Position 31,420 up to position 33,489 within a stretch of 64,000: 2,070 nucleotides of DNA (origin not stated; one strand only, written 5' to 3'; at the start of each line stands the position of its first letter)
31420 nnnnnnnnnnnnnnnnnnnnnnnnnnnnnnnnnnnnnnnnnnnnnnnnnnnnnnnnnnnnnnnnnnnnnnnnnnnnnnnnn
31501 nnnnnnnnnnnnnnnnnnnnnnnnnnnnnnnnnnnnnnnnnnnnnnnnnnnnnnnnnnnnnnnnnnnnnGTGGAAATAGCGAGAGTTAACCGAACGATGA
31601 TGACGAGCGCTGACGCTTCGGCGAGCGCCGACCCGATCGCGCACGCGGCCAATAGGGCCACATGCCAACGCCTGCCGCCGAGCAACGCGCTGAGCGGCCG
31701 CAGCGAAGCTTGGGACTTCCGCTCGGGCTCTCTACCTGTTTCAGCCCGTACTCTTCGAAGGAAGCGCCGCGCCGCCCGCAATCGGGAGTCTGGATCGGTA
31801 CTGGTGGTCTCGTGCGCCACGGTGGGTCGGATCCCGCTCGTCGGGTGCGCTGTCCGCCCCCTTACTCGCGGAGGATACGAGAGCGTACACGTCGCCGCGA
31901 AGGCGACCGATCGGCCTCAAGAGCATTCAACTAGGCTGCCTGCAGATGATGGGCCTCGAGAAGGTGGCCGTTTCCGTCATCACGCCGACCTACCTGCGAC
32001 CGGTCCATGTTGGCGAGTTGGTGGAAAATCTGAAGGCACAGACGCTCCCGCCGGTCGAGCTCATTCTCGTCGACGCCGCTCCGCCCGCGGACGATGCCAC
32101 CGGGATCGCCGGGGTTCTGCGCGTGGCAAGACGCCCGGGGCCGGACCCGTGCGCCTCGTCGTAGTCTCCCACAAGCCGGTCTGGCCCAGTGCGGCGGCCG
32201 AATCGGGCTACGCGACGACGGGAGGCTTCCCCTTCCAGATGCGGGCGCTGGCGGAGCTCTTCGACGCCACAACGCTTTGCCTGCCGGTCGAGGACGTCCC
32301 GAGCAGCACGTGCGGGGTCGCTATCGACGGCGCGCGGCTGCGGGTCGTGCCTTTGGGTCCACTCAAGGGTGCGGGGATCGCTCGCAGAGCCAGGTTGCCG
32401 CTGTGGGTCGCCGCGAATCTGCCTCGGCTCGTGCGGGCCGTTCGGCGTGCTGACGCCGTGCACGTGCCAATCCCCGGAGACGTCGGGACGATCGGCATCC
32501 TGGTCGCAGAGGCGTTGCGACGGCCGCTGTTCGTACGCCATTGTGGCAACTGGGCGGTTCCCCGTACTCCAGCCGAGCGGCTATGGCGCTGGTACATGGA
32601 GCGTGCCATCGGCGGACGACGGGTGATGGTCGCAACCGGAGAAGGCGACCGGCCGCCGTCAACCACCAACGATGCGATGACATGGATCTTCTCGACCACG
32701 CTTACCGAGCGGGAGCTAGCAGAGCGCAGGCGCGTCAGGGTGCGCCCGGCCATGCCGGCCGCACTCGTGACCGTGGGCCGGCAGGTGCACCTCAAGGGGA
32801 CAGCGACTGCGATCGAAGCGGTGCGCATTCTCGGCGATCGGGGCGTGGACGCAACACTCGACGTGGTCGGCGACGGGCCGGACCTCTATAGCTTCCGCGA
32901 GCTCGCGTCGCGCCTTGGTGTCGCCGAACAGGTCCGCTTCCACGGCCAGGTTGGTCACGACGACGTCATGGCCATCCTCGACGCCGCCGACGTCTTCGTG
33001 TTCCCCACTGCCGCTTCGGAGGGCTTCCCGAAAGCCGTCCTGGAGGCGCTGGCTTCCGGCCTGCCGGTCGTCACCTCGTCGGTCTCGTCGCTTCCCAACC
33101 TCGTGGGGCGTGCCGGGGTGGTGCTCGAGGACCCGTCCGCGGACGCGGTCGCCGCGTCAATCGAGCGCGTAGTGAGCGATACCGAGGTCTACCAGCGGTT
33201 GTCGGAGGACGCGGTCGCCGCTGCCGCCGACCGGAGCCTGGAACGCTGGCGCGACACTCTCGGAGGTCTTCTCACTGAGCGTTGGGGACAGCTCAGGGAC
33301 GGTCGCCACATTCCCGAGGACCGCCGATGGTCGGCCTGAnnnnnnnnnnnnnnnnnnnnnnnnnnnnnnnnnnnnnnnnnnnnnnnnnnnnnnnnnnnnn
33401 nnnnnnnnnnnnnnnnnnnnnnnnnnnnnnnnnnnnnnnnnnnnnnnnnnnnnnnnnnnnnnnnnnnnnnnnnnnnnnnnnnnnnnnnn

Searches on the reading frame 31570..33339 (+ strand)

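Call 75: search_protein_families(library=ncbifam, proteins=[window:31570-33339:+], max_evalue=0.01)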
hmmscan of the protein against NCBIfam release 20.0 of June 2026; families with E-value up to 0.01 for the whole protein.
window:31570-33339:+ (589 aa): 35 families (the best 25 are shown)
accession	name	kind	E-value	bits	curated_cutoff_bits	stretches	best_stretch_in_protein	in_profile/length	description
NF041876.1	EPS_EpsE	equivalog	1.2e-23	84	400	1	389-551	207-375/389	exopolysaccharide biosynthesis GT4 family glycosyltransferase EpsE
TIGR03088.1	stp2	hypoth_equivalog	7.7e-22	77.8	409.05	1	398-549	196-350/374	TIGR03088 family PEP-CTERM/XrtA system glycosyltransferase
TIGR04005.1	wcaL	equivalog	5.1e-19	68.4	537.6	1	387-532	214-365/406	colanic acid biosynthesis glycosyltransferase WcaL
NF047684.1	TeichurnBiosyTuaC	equivalog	1.7e-18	66.7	550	1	385-547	208-364/391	teichuronic acid biosynthesis protein TuaC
TIGR03999.1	thiol_BshA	equivalog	3.7e-18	65.6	273.7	1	424-554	226-355/375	N-acetyl-alpha-D-glucosaminyl L-malate synthase BshA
TIGR03449.1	mycothiol_MshA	equivalog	3e-17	62.6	462.5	1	385-558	210-390/406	D-inositol-3-phosphate glycosyltransferase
TIGR04047.1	MSMEG_0565_glyc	hypoth_equivalog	6.8e-16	58.3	259.85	1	367-545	166-348/373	MSMEG_0565 family glycosyltransferase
TIGR04063.1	stp3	hypoth_equivalog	1.4e-14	53.8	442.05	1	406-550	223-373/397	TIGR04063 family PEP-CTERM/XrtA system glycosyltransferase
NF047880.1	glyco_SdgA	exception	2.4e-12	46.2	800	1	398-552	317-471/488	serine-aspartate repeat adhesin O-glycosyltransferase SdgA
NF038255.1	exopoly_VpsD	equivalog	1.5e-11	43.8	300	1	399-509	206-318/381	VpsD family glycosyltransferase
NF038298.1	EPS_HpsO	equivalog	4.7e-11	42.1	575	1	401-549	206-364/388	hormogonium polysaccharide biosynthesis glycosyltransferase HpsO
NF038011.1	PelF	equivalog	1.3e-10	40.9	100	1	392-521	302-429/489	GT4 family glycosyltransferase PelF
NF007396.0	PRK09922.1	equivalog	8.9e-10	38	385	1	396-510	182-296/361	lipopolysaccharide 1,6-galactosyltransferase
NF038229.1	Glyco4_Geo_Pelo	equivalog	6.4e-09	35.3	400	1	409-549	174-313/338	GPMC system family 4 glycosyltransferase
TIGR04348.1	TIGR04348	equivalog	1.1e-08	34.4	300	1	398-558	139-298/310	selenoneine biosynthesis selenosugar synthase SenB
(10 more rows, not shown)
